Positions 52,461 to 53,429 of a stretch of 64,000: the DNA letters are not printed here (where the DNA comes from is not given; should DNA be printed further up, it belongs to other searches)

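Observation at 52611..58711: Tandem array of eight paralogous zinc-ribbon / 2-TM membrane proteins of unrecognised family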

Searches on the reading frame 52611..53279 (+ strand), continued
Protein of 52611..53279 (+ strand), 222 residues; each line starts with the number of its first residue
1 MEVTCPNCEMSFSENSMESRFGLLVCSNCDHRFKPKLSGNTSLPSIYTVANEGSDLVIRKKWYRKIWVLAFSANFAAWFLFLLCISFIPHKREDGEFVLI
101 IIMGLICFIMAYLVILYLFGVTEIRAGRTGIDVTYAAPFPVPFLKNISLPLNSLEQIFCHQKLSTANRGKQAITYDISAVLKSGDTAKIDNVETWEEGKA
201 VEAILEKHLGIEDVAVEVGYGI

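Call 31: find_encoding_contigs(protein=P0153, flank=8000, max_places=3)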
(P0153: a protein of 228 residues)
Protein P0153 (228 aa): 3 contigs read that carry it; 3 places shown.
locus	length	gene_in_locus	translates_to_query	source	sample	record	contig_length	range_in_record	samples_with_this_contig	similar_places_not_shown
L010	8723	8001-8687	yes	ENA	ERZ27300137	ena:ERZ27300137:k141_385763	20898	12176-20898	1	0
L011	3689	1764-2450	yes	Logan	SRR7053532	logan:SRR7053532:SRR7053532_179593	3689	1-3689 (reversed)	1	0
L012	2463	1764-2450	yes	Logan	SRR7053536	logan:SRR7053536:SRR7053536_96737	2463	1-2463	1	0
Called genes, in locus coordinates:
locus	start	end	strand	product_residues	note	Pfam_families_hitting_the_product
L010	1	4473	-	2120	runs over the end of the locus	PF17803:Cadherin_4, PF17892:Cadherin_5, PF17963:Big_9, PF01483:P_proprotein, PF17892:Cadherin_5, PF17963:Big_9, PF17803:Cadherin_4, PF17892:Cadherin_5, +6 more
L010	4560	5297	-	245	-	PF04519:Bactofilin (faint)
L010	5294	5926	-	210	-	PF13171:DUF4004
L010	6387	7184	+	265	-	PF11209:LmeA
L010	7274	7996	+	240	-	-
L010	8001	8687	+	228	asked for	-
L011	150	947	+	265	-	PF11209:LmeA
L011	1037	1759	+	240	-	-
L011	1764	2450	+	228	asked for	-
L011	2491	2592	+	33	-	-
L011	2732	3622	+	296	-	PF01261:AP_endonuc_2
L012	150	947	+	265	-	PF11209:LmeA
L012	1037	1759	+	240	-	-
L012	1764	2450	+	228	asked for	-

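Call 37: predict_structure(alignment_id=A2)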
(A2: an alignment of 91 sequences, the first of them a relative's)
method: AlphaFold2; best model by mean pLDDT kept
length: 227 residues; sequences in the alignment: 91
mean_pLDDT: 93.2   pTM: 0.78
mean pLDDT of the five models: 93.2, 93.1, 93.0, 92.9, 92.7
residues with pLDDT >= 90: 191; 70-90: 30; 50-70: 6; < 50: 0
segments of 3 or more residues with pLDDT < 50: none
pLDDT, mean of each block of 10 residues (from residue 1): 93 88 90 72 86 94 95 96 95 86 94 96 96 98 95 98 98 96 98 97 95 96 93
secondary structure, 60 per line:
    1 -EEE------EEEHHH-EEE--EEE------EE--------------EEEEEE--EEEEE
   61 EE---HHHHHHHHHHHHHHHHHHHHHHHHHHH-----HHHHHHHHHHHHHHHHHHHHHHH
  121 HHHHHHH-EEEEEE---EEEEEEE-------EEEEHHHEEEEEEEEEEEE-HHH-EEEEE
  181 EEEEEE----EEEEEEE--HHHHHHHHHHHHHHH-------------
elements in order: E2-4 E11-13 E18-20 E23-25 E48-53 E56-62 H66-92 H98-127 E129-134 E138-144 E152-155 E159-170 E176-186 E191-197 H200-214

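Call 41: search_solved_structures(query=A2, max_evalue=10)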
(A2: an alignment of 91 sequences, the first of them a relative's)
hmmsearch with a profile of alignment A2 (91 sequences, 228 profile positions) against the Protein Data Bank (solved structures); distinct sequences matched with E-value up to 10: 72 (the best 60 are shown).
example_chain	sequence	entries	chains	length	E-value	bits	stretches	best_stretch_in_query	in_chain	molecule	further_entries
2i13_A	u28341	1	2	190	7.3e-06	28.9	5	3-43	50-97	Aart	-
1mey_C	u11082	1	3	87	0.0014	21.3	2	3-44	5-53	CONSENSUS ZINC FINGER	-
5v3m_C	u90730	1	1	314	0.027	17.2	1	3-37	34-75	Zinc finger protein 568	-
2m0d_A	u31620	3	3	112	0.056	16.1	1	2-40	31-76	Zinc finger and BTB domain-containing protein 17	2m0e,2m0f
9arx_A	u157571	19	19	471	0.069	15.8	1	44-151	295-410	5-hydroxytryptamine receptor 2A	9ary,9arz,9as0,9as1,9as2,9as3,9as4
5k2m_E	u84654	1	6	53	0.073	15.8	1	3-39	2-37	Probable lysine biosynthesis protein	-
6j0d_A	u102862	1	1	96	0.075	15.7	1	2-63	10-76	transcription factor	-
2els_A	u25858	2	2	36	0.11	15.2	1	22-41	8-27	Zinc finger protein 406 | Zinc finger protein ZFAT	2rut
7ran_A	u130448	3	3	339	0.13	14.9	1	43-141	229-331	5-hydroxytryptamine receptor 2A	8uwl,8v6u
3wwl_A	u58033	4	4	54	0.13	14.9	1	3-35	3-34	Alpha-aminoadipate carrier protein LysW | OrfF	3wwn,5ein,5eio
9j87_A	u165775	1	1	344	0.14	14.9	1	43-141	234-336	5-hydroxytryptamine receptor 2A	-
9wnf_A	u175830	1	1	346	0.14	14.9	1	43-141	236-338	5-hydroxytryptamine receptor 2A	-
5wjq_D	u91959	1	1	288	0.14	14.9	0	4-75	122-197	Zinc finger protein 568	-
2nb9_A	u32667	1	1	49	0.14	14.8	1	1-34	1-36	Uncharacterized protein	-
6zxw_H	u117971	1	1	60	0.2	14.3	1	3-40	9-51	Uncharacterized protein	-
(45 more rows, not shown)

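Call 49: fold_search(model_id=the predicted structure, library=pdb)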
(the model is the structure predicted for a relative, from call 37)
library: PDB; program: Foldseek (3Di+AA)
matches with E <= 10: 439; with E <= 0.001: 0
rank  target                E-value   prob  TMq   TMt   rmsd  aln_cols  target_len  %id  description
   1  7w5z_B                5.2e-02  0.35  0.20  0.20  11.2       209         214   13  Cryo-EM structure of Tetrahymena thermophila mitochondrial complex IV, composite dimer model (released 2022-04-06)
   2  8b6h_DO               5.8e-02  0.30  0.19  0.13  11.7       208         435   11  Cryo-EM structure of cytochrome c oxidase dimer (complex IV) from respiratory supercomplex of Tetrahymena thermophila (released 2023-03-29)
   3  8b6h_DR               8.6e-02  0.54  0.26  0.25  10.1       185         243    8  Cryo-EM structure of cytochrome c oxidase dimer (complex IV) from respiratory supercomplex of Tetrahymena thermophila (released 2023-03-29)
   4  3hqc                  9.7e-02  0.87  0.23  0.33   5.6        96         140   16  Crystal structure of Phosphotyrosine-binding domain from the Human Tensin-like C1 domain-containing phosphatase (TENC1) (released 2009-07-21)
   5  2gjy_MODEL_1_A        1.5e-01  0.85  0.24  0.35   5.3        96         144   16  NMR Solution Structure of Tensin1 PTB Domain (released 2007-04-03)
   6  5ukk_A                1.9e-01  0.91  0.24  0.10   5.3        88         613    4  Human GRK2 in complex with human G-beta-gamma subunits and CCG211998 (14ak) (released 2017-04-05)
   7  8gym_B                2.4e-01  0.20  0.20  0.14  11.6       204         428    7  Cryo-EM structure of Tetrahymena thermophila respiratory mega-complex MC IV2+(I+III2+II)2 (released 2023-06-14)
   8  5tbf_B                2.5e-01  0.11  0.12  0.11  16.4       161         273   14  Crystal structure of SeMet derivatives of domain2 and domain 3 of RctB (released 2017-04-12)
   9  7ba2_B                3.0e-01  0.23  0.14  0.09   8.0        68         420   13  D319A mutant of the PilB minor pilin from Streptococcus sanguinis (released 2021-04-28)
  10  9k9p_A                3.2e-01  0.35  0.15  0.29   6.8        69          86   16  crystal structure of Arabidopsis DCL4 dsRBD2 in complex with DRB4 CTD (released 2026-02-18)
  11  2dkq_MODEL_1_A        3.3e-01  0.77  0.26  0.34   6.7       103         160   16  Solution structure of the PTB domain of KIAA1075 protein from human (released 2006-10-13)
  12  1zsq                  3.9e-01  0.82  0.26  0.12   4.7        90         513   10  Crystal Structure of MTMR2 in complex with phosphatidylinositol 3-phosphate (released 2006-01-31)
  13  3qf7_B                4.7e-01  0.18  0.11  0.08  11.5        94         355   15  The Mre11:Rad50 complex forms an ATP dependent molecular clamp in DNA double-strand break repair (released 2011-04-20)
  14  2k4v_MODEL_1_A        4.7e-01  0.15  0.11  0.20  13.7       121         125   12  Solution structure of uncharacterized protein PA1076 from Pseudomonas aeruginosa. Northeast Structural Genomic (released 2008-08-19)
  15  6cp9_C                5.2e-01  0.97  0.15  0.29   1.4        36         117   17  Contact-dependent growth inhibition toxin - immunity protein complex from Klebsiella pneumoniae 342 (released 2019-03-13)
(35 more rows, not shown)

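Call 59: find_related_loci(query=A5, collection=genome_contigs, flank=8000)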
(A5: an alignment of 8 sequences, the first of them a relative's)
Query A5 (250 aa) in genome_contigs; peptide patterns used: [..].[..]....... (x = any residue, [..] = any of these).
109 stretches matched a pattern; 92 encode a relative of the query (tblastn E <= 1e-3); the best 80 are kept; 80 distinct loci.
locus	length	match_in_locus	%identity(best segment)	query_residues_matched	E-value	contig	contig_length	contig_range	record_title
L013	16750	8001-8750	98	1-250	4e-167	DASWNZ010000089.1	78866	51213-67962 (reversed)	MAG TPA_asm: Longimicrobium sp. isolate SMAG_U3427 k141_303219, whole genome shotgun sequence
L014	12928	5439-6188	95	1-250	2e-147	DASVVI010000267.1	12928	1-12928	MAG TPA_asm: Longimicrobium sp. isolate SMAG_U3339 k141_8353, whole genome shotgun sequence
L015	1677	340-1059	50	1-250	3e-77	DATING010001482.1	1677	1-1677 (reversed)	MAG TPA_asm: Longimicrobium sp. isolate SMAG_U15790 k141_684853, whole genome shotgun sequence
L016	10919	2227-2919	48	7-250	6e-65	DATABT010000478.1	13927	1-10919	MAG TPA_asm: Longimicrobium sp. isolate SMAG_U6705 k141_995723, whole genome shotgun sequence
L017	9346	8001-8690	44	7-250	2e-63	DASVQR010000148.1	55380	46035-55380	MAG TPA_asm: Longimicrobiaceae bacterium isolate SMAG_U3213 k141_369732, whole genome shotgun sequence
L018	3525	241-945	43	2-250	4e-63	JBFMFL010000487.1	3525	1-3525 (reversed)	MAG: Gemmatimonadota bacterium isolate MAG270 MAG270_487, whole genome shotgun sequence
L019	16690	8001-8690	43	7-250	4e-62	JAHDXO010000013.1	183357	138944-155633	MAG: Pirellulaceae bacterium isolate PLA7 NODE_237_length_183357_cov_10.831759, whole genome shotgun sequence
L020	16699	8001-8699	43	7-250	5e-62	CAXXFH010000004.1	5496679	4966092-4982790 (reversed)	MAG: Thermoguttaceae bacterium isolate 312aca04-849c-440b-8203-9b7a9de13541 genome assembly, contig: contig_4, whole gen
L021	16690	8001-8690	42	7-250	5e-62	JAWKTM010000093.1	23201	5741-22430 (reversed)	MAG: Pirellulaceae bacterium isolate ABC2.65 ABC2.65.fa-93, whole genome shotgun sequence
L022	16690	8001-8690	43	7-249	1e-61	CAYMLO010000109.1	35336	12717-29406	MAG TPA_asm: uncultured Planctomycetales bacterium isolate binchicken_co334_152 genome assembly, contig: NODE_1947_lengt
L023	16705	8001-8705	45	7-249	3e-61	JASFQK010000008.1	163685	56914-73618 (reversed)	MAG: Phycisphaerae bacterium isolate D0819S20remetaG_Bin_321 D0819S20remetaG_FD_scaffold_12_c1, whole genome shotgun seq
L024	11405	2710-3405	42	3-250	4e-60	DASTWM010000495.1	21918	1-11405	MAG TPA_asm: Roseiflexaceae bacterium isolate SMAG_U2388 k141_732690, whole genome shotgun sequence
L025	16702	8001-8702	42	3-250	7e-60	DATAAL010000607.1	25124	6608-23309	MAG TPA_asm: Longimicrobiaceae bacterium isolate SMAG_U6671 k141_4156585, whole genome shotgun sequence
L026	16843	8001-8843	42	7-250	9e-58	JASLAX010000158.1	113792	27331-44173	MAG: Longimicrobiaceae bacterium isolate CMU.bins.247 k141_20975745, whole genome shotgun sequence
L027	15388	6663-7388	40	7-249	3e-57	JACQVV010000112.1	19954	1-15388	MAG: Planctomycetota bacterium isolate NC_groundwater_1472_Ag_S-0.65um_69_29 S_p65_S5_coassembly_k141_933124, whole geno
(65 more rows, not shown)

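Call 62: search_protein_families(library=pfam, max_evalue=10, alignment_id=A2)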
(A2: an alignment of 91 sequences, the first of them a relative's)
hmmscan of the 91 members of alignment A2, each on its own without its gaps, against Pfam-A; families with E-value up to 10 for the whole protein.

A. member 1, P0005 (227 aa): 21 families
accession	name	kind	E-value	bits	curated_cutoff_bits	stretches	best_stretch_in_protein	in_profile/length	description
PF13717.11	Zn_ribbon_4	-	1.8e-05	25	30.3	1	1-34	1-36/36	zinc-ribbon domain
PF18048.7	TRAF6_Z2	-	0.00019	21.8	27.4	2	4-15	5-16/27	TNF receptor-associated factor 6 zinc finger 2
PF13719.11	Zn_ribbon_5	-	0.0019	18.3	29.3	1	1-20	1-20/37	zinc-ribbon domain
PF18439.7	zf_UBZ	-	0.013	15.6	25.6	2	3-16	3-16/32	Ubiquitin-Binding Zinc Finger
PF23499.1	YnfU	-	0.033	14.5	27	1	1-34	15-49/49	YnfU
PF21276.3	ZNF512_C2HC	-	0.035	14.2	27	1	2-15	13-26/38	Zinc finger protein 512, C2HC zinc finger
PF13248.11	Zn_ribbon_3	-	0.056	13.4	27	1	2-33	2-26/26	zinc-ribbon domain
PF14353.12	CpXC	-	0.073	13.5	25.4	1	24-52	38-66/121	CpXC protein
PF23137.1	HVO_0758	-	0.086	13.1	27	1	3-34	21-53/55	HVO_0758 mu-protein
PF24985.1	DUF7775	-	0.088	13.7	25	1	66-120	36-88/140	Domain of unknown function (DUF7775)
PF01485.27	IBR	-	0.1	13.1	24.3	1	4-33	20-51/65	IBR domain, a half RING-finger domain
PF14369.11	Zn_ribbon_19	-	0.15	12.7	30.8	0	24-33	22-31/35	zinc-ribbon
PF22191.2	IBR_1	-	0.24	11.8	27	1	3-33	4-31/47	IBR domain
PF25206.1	DUF7836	-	0.27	11.5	26.7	1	25-38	9-22/59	Domain of unknown function (DUF7836)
PF14569.12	zf-UDP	-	0.29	11.6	27.1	0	4-15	52-63/78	Zinc-binding RING-finger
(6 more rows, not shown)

B. families by the number of members that match (of 91 scanned): 213 families (the first 25 are shown)
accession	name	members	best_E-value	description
PF13717.11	Zn_ribbon_4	74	6.5e-06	zinc-ribbon domain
PF13248.11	Zn_ribbon_3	35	0.00059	zinc-ribbon domain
PF13719.11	Zn_ribbon_5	28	0.00025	zinc-ribbon domain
PF18439.7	zf_UBZ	28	0.0078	Ubiquitin-Binding Zinc Finger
PF01485.27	IBR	19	0.034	IBR domain, a half RING-finger domain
PF09723.15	Zn_ribbon_8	16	0.0015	Zinc ribbon domain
PF25207.1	DUF7837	16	0.056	Domain of unknown function (DUF7837)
PF08271.17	Zn_Ribbon_TF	15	0.0003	TFIIB zinc-binding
PF21344.3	Zn_ribbon_LysW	15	0.0043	Alpha-aminoadipate carrier protein LysW-like, globular domain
PF12773.13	DZR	14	0.0084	Double zinc ribbon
PF17848.7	Zn_ribbon_ACC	13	0.017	Acetyl-CoA carboxylase zinc finger domain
PF24460.1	DUF7575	13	0.064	Domain of unknown function (DUF7575)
PF22191.2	IBR_1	12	0.0018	IBR domain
PF00096.32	zf-C2H2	11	0.031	Zinc finger, C2H2 type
PF13453.11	Zn_ribbon_TFIIB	10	0.0097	Transcription factor zinc-finger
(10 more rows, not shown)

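Call 68: find_related_loci(query=A5, collection=viral_contigs, flank=6000)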
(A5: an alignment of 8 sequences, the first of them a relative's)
Query A5 (250 aa) in viral_contigs; peptide patterns used: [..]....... (x = any residue, [..] = any of these).
1 stretches matched a pattern, but none encodes a relative of the query by tblastn (E <= 1e-3).

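Call 69: find_related_loci(query=A3, collection=viral_contigs, flank=6000)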
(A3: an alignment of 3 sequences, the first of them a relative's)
Query A3 (227 aa) in viral_contigs; peptide patterns used: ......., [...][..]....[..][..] (x = any residue, [..] = any of these).
40 stretches matched a pattern; 1 encode a relative of the query (tblastn E <= 1e-3); 1 distinct loci.
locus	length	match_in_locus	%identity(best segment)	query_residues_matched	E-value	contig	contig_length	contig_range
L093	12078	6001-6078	42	4-36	4e-5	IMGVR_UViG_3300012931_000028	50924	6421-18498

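Call 70: find_encoding_contigs(protein=P0002, flank=1000, max_places=3)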
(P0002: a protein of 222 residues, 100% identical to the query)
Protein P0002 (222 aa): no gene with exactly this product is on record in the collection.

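Call 71: find_related_loci(query=A3, collection=metagenome_contigs, flank=10000)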
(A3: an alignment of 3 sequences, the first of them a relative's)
Query A3 (227 aa) in metagenome_contigs; peptide patterns used: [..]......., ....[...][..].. (x = any residue, [..] = any of these).
143 stretches matched a pattern, but none encodes a relative of the query by tblastn (E <= 1e-3).

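Call 77: search_dna_similar(query=P0097, collection=plasmids, mode=protein, max_evalue=0.001, max_rows=15)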
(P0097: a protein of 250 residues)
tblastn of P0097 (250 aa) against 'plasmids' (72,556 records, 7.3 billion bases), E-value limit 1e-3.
Records with a match: 1; places in all: 1; records where one place covers at least 80% of the query: 0.
Best place of each record, by identity: <60% 1.
By first word of the organism name: Vibrio 1.
By predicted mobility (MOB-suite, as given by PLSDB): non-mobilizable 1.
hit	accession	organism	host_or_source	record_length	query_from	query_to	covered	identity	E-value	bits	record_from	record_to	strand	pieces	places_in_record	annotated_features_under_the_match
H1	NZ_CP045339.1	Vibrio sp. THAF190c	pure culture,Surface of a polyethylene ...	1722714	76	248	69%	35.4%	3e-37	145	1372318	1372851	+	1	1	none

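Call 88: search_protein_families(library=pfam, max_evalue=0.00001, alignment_id=A9)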
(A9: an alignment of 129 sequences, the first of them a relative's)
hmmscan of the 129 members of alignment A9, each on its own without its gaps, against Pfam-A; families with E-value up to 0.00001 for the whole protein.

A. member 1, L013:7303-7977:+ (224 aa): 0 families

B. families by the number of members that match (of 129 scanned): 185 families (the first 25 are shown)
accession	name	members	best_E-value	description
PF06202.20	GDE_C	3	1.3e-132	Amylo-alpha-1,6-glucosidase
PF00326.27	Peptidase_S9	3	1.9e-52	Prolyl oligopeptidase family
PF13181.12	TPR_8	3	2e-27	Tetratricopeptide repeat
PF13649.12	Methyltransf_25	3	3.7e-16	Methyltransferase domain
PF13847.12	Methyltransf_31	3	1.1e-09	Methyltransferase domain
PF13516.12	LRR_6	3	5.6e-09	Leucine Rich repeat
PF12799.13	LRR_4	3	2.4e-08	Leucine Rich repeats (2 copies)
PF13855.12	LRR_8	3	8.7e-08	Leucine rich repeat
PF03301.18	Trp_dioxygenase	2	1.4e-61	Tryptophan 2,3-dioxygenase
PF00106.31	adh_short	2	4.4e-45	short chain dehydrogenase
PF01878.24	EVE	2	1.2e-42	EVE domain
PF13692.12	Glyco_trans_1_4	2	5e-38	Glycosyl transferases group 1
PF00534.26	Glycos_transf_1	2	3.2e-37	Glycosyl transferases group 1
PF13378.12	MR_MLE_C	2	6.7e-37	Enolase C-terminal domain-like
PF07719.23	TPR_2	2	2.8e-33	Tetratricopeptide repeat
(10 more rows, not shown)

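Call 94: get_annotated_region(hit=H1, flank=4000)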
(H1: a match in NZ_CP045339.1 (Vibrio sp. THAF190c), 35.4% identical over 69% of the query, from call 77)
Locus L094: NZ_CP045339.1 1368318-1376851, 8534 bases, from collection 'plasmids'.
description: Vibrio sp. THAF190c plasmid pTHAF190c_a, complete sequence
organism: Vibrio sp. THAF190c (NCBI taxid 2587865)
taxonomy: Bacteria; Pseudomonadota; Gammaproteobacteria; Vibrionales; Vibrionaceae; Vibrio; Vibrio sp. THAF190c
host: -; source: pure culture,Surface of a polyethylene microplastic particle present in tank 6 of a marine aquarium ...; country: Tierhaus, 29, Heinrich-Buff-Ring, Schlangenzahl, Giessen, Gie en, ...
typing (MOB-suite, as given by PLSDB): non-mobilizable
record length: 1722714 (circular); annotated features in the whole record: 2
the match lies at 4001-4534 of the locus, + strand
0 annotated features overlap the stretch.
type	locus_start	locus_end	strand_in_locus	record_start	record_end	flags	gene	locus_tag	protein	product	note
